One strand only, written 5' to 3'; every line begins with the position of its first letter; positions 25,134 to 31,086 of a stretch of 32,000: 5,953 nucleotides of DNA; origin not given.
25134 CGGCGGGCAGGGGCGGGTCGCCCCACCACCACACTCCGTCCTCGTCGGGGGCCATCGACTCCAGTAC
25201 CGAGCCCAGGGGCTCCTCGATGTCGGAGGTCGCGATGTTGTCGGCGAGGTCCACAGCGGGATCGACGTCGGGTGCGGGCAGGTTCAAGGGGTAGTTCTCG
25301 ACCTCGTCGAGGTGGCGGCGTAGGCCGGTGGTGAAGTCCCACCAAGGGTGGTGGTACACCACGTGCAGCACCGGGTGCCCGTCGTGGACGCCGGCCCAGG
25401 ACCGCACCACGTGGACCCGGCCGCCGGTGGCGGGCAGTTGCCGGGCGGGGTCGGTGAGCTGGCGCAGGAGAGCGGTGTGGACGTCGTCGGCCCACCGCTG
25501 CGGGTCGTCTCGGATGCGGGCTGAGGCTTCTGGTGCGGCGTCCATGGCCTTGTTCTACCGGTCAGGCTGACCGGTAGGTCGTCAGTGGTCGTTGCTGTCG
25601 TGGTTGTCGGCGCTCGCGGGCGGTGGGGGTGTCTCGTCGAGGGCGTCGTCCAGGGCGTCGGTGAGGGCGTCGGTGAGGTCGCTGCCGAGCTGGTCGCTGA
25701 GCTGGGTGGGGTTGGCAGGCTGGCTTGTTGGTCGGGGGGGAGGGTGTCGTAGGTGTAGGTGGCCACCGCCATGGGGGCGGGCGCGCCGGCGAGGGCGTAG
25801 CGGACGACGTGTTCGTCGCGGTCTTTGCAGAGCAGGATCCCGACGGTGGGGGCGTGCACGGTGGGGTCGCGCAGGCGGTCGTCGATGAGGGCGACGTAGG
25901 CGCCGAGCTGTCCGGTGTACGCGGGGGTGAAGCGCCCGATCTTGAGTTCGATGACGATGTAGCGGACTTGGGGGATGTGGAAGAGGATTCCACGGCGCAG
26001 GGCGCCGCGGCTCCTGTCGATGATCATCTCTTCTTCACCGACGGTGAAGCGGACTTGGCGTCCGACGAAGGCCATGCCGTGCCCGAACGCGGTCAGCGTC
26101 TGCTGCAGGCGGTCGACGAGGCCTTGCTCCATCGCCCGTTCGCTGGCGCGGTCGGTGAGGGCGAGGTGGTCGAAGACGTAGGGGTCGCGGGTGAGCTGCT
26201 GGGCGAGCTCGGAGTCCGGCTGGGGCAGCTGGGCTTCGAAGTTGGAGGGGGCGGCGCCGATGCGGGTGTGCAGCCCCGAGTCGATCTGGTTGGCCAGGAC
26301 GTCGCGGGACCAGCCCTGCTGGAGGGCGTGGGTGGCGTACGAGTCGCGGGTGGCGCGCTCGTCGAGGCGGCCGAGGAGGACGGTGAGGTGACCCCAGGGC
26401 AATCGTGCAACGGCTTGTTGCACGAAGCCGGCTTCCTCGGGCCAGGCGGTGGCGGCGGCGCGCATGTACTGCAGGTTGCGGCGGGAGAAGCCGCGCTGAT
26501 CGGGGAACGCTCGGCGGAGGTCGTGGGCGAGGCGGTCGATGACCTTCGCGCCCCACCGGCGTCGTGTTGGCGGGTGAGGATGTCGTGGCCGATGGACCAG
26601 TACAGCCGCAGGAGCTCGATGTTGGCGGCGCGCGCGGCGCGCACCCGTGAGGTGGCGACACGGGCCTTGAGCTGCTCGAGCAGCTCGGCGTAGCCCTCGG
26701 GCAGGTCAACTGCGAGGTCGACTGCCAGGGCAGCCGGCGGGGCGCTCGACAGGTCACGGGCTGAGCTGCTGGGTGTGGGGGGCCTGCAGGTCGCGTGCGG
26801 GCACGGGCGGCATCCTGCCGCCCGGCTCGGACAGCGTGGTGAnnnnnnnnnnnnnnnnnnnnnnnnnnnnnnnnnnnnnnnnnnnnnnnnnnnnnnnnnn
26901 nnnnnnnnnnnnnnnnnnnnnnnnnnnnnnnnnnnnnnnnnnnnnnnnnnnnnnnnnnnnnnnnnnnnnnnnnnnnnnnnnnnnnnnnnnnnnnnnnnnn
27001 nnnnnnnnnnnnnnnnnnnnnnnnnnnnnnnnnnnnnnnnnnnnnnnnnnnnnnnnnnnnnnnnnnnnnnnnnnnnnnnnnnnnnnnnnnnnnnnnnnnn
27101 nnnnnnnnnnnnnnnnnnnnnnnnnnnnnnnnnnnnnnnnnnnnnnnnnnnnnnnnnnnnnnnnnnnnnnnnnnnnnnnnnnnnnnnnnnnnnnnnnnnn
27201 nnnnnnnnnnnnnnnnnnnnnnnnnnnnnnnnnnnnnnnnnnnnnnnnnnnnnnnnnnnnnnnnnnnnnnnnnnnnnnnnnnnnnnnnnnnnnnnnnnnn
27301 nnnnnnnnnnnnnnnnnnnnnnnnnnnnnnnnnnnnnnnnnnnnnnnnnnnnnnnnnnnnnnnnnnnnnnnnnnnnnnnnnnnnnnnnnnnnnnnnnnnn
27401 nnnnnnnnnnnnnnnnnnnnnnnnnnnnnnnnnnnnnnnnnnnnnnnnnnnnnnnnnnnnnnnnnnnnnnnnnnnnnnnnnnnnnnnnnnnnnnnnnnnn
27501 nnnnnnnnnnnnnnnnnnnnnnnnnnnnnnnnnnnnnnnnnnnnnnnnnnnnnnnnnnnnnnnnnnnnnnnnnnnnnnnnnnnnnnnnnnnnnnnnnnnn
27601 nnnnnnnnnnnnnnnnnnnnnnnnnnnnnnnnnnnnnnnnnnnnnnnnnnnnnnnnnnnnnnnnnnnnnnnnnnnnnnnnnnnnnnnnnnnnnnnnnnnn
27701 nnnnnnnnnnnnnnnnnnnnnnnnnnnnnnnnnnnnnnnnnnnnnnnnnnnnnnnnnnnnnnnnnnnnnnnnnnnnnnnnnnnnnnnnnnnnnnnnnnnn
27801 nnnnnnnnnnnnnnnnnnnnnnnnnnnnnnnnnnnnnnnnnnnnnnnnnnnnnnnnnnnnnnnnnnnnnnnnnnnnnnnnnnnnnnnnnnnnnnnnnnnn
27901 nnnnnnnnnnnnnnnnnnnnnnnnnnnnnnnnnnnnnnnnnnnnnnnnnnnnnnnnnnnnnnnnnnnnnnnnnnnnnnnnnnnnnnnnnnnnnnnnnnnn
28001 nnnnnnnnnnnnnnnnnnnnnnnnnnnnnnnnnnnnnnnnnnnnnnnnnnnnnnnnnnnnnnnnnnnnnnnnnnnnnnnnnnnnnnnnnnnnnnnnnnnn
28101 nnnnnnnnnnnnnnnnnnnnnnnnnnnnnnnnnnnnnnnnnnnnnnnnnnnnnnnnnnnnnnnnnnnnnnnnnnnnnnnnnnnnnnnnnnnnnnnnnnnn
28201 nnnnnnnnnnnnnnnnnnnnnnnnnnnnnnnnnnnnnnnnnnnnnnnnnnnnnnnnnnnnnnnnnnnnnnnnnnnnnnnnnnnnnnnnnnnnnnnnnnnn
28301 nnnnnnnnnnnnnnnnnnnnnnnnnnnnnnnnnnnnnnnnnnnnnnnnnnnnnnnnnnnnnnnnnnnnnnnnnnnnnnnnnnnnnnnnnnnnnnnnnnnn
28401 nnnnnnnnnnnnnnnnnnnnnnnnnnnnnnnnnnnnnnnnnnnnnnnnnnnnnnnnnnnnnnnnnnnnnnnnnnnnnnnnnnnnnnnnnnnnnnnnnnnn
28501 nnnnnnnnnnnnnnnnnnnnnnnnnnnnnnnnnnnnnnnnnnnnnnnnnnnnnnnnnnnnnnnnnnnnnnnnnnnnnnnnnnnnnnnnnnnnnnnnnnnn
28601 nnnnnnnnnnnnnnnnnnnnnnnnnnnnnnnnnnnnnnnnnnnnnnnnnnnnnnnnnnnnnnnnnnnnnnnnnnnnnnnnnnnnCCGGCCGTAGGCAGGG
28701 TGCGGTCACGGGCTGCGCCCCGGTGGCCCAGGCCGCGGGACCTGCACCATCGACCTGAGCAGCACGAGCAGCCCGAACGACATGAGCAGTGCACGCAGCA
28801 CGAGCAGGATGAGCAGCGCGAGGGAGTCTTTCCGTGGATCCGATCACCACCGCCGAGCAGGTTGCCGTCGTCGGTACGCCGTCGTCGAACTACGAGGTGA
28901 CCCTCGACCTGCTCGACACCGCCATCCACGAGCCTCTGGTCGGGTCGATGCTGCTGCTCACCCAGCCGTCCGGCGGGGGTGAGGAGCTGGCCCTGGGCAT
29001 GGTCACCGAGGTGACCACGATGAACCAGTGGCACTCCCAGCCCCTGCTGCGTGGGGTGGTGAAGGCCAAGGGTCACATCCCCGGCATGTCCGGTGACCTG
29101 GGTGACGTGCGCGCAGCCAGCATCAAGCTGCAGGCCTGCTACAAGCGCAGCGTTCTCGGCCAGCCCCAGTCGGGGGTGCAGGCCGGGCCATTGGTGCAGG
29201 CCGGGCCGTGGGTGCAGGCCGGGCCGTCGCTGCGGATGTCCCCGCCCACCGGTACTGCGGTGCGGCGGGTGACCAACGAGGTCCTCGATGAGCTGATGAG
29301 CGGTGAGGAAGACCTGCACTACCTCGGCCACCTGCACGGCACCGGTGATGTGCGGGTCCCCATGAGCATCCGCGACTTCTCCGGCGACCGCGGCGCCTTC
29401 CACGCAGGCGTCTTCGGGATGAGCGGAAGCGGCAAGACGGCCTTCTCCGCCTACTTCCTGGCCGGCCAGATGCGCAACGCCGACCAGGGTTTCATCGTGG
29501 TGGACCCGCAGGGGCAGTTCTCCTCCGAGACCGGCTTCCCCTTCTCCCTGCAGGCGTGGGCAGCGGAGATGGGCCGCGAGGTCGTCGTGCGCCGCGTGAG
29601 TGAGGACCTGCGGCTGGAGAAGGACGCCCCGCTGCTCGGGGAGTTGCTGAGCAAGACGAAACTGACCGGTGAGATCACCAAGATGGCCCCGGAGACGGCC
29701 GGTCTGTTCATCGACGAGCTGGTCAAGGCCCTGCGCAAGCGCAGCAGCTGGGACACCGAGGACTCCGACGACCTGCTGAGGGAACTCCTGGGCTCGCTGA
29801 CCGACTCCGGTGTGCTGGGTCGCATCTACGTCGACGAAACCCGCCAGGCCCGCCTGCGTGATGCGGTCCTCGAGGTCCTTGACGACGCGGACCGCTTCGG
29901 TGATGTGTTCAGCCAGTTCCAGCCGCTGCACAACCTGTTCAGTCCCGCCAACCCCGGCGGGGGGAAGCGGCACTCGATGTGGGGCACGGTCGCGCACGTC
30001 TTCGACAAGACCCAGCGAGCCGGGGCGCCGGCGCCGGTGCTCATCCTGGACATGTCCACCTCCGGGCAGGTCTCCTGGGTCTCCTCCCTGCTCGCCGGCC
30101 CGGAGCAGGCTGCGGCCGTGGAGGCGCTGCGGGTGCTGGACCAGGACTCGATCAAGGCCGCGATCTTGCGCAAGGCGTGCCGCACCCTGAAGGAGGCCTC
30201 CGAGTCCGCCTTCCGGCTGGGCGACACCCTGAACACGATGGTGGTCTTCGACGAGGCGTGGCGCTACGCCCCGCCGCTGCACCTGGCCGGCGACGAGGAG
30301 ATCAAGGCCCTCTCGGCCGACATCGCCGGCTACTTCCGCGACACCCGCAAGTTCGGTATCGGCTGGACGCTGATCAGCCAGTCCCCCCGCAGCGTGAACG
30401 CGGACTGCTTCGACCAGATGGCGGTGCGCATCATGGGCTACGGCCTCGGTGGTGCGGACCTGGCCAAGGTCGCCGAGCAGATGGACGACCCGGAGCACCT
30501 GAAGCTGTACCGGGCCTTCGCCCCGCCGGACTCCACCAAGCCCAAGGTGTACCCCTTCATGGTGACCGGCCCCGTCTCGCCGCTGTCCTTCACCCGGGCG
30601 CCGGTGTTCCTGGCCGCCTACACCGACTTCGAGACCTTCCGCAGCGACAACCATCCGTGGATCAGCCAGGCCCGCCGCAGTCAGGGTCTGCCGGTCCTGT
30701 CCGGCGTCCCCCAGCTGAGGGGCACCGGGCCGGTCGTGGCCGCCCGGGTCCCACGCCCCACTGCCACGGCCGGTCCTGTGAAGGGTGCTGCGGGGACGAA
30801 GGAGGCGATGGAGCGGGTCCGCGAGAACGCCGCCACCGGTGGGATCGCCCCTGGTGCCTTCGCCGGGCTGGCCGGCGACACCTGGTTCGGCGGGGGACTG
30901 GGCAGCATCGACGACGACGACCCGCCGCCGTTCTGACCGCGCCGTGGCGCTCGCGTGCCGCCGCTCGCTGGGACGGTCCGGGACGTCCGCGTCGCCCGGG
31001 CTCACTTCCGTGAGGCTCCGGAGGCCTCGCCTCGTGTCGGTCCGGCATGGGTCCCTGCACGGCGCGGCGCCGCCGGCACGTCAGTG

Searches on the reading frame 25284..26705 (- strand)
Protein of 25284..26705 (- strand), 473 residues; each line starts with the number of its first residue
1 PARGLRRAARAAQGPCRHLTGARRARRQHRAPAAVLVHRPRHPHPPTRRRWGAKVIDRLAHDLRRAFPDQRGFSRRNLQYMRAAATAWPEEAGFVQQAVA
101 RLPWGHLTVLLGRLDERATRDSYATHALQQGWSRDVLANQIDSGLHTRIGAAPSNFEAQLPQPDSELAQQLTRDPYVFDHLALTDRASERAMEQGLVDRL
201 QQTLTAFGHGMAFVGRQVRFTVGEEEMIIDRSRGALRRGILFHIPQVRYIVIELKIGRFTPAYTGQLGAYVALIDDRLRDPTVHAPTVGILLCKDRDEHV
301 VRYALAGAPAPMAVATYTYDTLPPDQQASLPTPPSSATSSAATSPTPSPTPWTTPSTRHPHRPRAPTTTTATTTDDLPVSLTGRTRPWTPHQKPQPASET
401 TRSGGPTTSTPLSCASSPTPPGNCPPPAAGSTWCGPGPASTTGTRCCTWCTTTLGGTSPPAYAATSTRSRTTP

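Call 11: search_protein_families(library=pfam, proteins=[window:25284-26705:-], max_evalue=0.01)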
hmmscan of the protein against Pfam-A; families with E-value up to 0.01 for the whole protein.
window:25284-26705:- (473 aa): 2 families
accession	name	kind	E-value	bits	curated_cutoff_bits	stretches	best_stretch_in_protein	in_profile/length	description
PF06250.17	YhcG_C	-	7.7e-38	130.2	32.5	1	169-329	1-155/157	YhcG PDDEXK nuclease domain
PF17761.7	DUF1016_N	-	1.6e-25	90.2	32.8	1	47-148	40-137/137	DUF1016 N-terminal domain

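Call 63: search_protein_families(library=padloc, proteins=[window:25284-26705:-], max_evalue=0.001)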
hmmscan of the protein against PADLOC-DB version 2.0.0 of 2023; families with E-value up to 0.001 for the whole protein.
window:25284-26705:- (473 aa): 26 families (the best 25 are shown)
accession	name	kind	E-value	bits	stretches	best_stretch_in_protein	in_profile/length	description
PDLC04795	PDC-S02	-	7.9e-100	332.5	1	48-334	67-344/357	-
PDLC04831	PDC-S02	-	3.1e-97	324.1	1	48-333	54-330/346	-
PDLC04810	PDC-S02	-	1.7e-87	291.9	1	48-332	54-342/355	-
PDLC04803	PDC-S02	-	2.2e-63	212.5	1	70-331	7-255/269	-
PDLC04826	PDC-S02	-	2.8e-56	188.6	1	49-211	55-216/222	-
PDLC04807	PDC-S02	-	5.7e-54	181.7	1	47-326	59-329/351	-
PDLC04813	PDC-S02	-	8.3e-51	170.3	1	167-334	3-162/175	-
PDLC04804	PDC-S02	-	1.2e-49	166.8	1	49-186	55-193/203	-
PDLC04811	PDC-S02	-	8.9e-44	147.3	1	48-164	55-170/172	-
PDLC04822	PDC-S02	-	2e-36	124.1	1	48-297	56-288/294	-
PDLC04820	PDC-S02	-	9.5e-35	118.2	1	47-323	72-307/332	-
PDLC04827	PDC-S02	-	1.5e-32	111.1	1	47-224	56-231/234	-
PDLC04798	PDC-S02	-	3.5e-29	100.5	1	168-320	47-190/222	-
PDLC04800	PDC-S02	-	3.6e-22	77.1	1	49-118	55-123/129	-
PDLC01464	PD_DExK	-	1.2e-14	52.8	1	106-230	3-111/126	"CAS-I,CAS-II,CAS-III,CAS-IV,CAS-V,CAS-VI; associated"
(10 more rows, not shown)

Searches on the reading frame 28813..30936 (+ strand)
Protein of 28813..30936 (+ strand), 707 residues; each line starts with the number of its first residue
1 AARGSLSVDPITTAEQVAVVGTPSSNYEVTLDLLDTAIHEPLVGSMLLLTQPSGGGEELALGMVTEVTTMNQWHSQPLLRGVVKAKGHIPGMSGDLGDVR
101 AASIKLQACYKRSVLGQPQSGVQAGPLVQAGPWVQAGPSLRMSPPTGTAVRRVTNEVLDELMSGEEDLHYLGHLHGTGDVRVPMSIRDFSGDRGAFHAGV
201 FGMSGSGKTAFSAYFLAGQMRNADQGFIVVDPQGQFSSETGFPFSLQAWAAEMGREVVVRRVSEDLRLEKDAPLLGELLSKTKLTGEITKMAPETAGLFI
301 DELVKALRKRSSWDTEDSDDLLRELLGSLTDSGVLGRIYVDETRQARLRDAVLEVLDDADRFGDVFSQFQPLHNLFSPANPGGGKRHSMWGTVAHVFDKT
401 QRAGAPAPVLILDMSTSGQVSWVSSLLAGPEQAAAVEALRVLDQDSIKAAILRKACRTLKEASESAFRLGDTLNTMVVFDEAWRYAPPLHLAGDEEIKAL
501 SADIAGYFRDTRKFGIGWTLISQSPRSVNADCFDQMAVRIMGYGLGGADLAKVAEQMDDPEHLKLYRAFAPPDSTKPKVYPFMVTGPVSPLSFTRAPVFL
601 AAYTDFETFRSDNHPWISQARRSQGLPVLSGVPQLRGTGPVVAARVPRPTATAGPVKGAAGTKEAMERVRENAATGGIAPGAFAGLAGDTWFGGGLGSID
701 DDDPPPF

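Call 11: search_protein_families(library=pfam, proteins=[window:28813-30936:+], max_evalue=0.01)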
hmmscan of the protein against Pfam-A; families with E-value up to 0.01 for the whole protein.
window:28813-30936:+ (707 aa): 3 families
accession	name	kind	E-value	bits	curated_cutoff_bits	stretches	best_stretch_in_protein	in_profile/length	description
PF01935.23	DUF87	-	2.4e-06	28.2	23.2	1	197-294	25-95/220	Helicase HerA, central domain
PF13191.12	AAA_16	-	0.0016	19.4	32.6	1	200-331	29-161/167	AAA ATPase domain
PF10412.15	TrwB_AAD_bind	-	0.0051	16.2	20.5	1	195-238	15-57/387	Type IV secretion-system coupling protein DNA-binding domain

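Call 22: find_encoding_contigs(protein=window:28834-30936:+, flank=10000, max_places=6)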
Protein window:28834-30936:+ (700 aa): 16 contigs read that carry it; 6 places shown.
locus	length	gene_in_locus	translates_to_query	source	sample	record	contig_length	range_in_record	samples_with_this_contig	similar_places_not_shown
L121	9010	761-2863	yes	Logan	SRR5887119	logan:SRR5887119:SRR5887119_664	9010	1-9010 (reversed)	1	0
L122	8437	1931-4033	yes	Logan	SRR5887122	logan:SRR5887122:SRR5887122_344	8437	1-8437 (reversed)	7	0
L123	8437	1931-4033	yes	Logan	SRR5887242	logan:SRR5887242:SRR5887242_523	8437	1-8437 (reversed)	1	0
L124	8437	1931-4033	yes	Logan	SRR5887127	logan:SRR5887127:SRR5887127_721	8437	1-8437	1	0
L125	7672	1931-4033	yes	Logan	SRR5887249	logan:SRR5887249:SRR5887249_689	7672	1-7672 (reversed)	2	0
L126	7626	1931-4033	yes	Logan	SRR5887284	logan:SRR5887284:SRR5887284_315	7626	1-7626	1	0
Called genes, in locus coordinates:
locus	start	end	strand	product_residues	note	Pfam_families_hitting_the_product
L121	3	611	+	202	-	?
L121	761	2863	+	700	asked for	PF01935:DUF87 (weak)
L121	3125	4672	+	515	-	-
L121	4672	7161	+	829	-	PF13476:AAA_23, PF02463:SMC_N (weak)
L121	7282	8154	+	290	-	PF04796:RepA_C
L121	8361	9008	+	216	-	?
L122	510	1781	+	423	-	-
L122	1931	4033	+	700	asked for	PF01935:DUF87 (weak)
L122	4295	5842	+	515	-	-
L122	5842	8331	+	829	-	PF13476:AAA_23, PF02463:SMC_N (weak)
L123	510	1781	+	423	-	-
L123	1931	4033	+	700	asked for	PF01935:DUF87 (weak)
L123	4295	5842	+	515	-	-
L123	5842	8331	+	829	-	PF13476:AAA_23, PF02463:SMC_N (weak)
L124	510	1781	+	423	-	-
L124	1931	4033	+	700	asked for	PF01935:DUF87 (weak)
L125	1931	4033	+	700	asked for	PF01935:DUF87 (weak)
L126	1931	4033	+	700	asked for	PF01935:DUF87 (weak)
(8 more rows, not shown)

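Call 63: search_protein_families(library=padloc, proteins=[window:28834-30936:+, L121:3125-4672:+, L121:4672-7161:+, L121:7282-8154:+], max_evalue=0.001)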
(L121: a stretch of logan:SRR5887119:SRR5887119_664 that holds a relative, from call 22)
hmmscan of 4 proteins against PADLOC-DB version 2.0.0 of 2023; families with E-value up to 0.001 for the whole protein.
window:28834-30936:+ (700 aa): 3 families
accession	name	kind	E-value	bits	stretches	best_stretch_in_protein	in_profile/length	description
PDLC04140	mad8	-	3.8e-10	37.8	1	189-536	28-252/314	mads_8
PDLC04105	HerA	-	2.1e-07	27.9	1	469-529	421-480/576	-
PDLC01055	HerA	-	0.00056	16.8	0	160-230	136-200/532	Type III coevolved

L121:3125-4672:+ (515 aa): 0 families

L121:4672-7161:+ (829 aa): 12 families
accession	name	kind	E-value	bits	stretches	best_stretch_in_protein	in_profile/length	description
PDLC04135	mad3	-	1.1e-30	105.4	1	4-787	2-342/374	mads_3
PDLC03859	LmuB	-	1e-26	92.3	1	2-780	3-593/611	-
PDLC04140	mad8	-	5.3e-07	27.4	1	23-152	24-101/314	mads_8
PDLC03863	LmuB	-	6.5e-06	23.1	0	26-535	24-440/610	-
PDLC02726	PbeC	-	6.5e-06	22.9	1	611-771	444-605/637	PbeC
PDLC02668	DndD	-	7.6e-06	23.2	1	530-724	388-578/659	DndD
PDLC02730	PbeC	-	8.8e-06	22.7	1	577-762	434-625/651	PbeC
PDLC02756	PbeC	-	4.8e-05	20.5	1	340-766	227-617/643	PbeC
PDLC02748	PbeC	-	0.00011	18.8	1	645-771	512-637/671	PbeC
PDLC03864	LmuB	-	0.00012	18.8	1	534-786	401-645/657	-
PDLC04164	AriA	-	0.00038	18.1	1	672-769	138-232/253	-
PDLC03865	LmuB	-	0.00045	16.5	1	290-502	389-607/1007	-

L121:7282-8154:+ (290 aa): 0 families
